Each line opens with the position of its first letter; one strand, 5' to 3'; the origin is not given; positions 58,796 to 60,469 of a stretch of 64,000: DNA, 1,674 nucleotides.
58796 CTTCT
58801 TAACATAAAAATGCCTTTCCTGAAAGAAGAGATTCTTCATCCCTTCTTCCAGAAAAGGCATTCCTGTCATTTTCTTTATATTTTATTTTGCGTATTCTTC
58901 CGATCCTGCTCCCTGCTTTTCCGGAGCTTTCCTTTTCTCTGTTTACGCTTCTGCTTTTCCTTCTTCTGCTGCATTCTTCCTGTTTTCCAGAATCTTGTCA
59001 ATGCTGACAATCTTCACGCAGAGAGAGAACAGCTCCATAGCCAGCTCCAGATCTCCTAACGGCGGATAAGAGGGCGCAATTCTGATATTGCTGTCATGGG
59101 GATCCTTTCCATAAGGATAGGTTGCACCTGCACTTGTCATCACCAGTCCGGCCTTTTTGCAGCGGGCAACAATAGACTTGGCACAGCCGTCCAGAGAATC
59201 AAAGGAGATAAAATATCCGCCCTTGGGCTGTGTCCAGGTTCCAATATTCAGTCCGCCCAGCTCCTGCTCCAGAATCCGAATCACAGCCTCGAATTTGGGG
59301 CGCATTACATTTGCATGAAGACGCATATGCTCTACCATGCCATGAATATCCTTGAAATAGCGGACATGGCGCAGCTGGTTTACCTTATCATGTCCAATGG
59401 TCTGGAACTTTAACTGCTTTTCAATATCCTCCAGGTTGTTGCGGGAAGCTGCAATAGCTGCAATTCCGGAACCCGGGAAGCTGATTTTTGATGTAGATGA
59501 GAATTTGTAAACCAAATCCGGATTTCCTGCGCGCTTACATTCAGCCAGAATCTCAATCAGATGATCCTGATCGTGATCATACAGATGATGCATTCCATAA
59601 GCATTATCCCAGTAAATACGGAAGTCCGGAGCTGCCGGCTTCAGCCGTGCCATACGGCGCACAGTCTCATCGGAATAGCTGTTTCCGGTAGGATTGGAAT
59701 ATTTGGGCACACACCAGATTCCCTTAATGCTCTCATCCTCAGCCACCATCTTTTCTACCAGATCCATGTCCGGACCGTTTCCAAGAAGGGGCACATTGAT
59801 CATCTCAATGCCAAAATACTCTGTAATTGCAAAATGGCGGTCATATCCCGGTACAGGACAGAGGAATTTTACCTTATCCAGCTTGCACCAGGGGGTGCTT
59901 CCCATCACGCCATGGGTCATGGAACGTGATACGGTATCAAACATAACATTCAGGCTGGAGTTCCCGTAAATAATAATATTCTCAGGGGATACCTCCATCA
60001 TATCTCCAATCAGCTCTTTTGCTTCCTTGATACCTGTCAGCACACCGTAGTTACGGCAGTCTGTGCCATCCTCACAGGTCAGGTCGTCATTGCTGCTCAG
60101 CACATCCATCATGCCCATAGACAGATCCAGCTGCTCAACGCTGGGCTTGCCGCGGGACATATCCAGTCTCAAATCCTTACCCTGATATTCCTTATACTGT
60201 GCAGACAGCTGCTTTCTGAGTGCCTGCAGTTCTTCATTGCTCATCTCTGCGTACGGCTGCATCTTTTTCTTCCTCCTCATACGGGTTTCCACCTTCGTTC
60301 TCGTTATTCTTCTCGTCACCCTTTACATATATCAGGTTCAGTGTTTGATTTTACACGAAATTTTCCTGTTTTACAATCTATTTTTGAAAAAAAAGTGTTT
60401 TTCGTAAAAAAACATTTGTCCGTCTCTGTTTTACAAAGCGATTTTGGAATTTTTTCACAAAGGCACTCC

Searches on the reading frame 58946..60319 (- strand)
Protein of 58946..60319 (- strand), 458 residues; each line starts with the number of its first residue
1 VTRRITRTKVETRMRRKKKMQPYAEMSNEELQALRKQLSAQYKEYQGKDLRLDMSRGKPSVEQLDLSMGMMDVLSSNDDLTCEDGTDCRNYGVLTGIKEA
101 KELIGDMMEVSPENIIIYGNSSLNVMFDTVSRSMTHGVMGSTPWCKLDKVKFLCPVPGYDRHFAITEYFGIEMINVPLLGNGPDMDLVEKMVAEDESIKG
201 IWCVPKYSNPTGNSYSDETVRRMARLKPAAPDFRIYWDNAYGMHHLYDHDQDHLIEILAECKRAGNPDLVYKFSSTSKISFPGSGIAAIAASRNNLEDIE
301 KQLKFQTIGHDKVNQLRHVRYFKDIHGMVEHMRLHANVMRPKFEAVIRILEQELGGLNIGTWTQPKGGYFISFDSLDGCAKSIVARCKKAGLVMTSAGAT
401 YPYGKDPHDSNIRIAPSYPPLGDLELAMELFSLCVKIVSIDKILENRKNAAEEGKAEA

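Call 10: search_protein_families(library=pfam, proteins=[window:58946-60319:-])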
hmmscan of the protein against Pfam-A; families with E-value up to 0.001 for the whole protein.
window:58946-60319:- (458 aa): 2 families
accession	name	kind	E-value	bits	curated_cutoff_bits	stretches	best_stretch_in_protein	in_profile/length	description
PF12897.13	Asp_aminotransf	-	7.2e-167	555.9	27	1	26-444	1-418/421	Aspartate amino-transferase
PF00155.27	Aminotran_1_2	-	3.7e-07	30.1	19.7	1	82-357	29-293/361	Aminotransferase class I and II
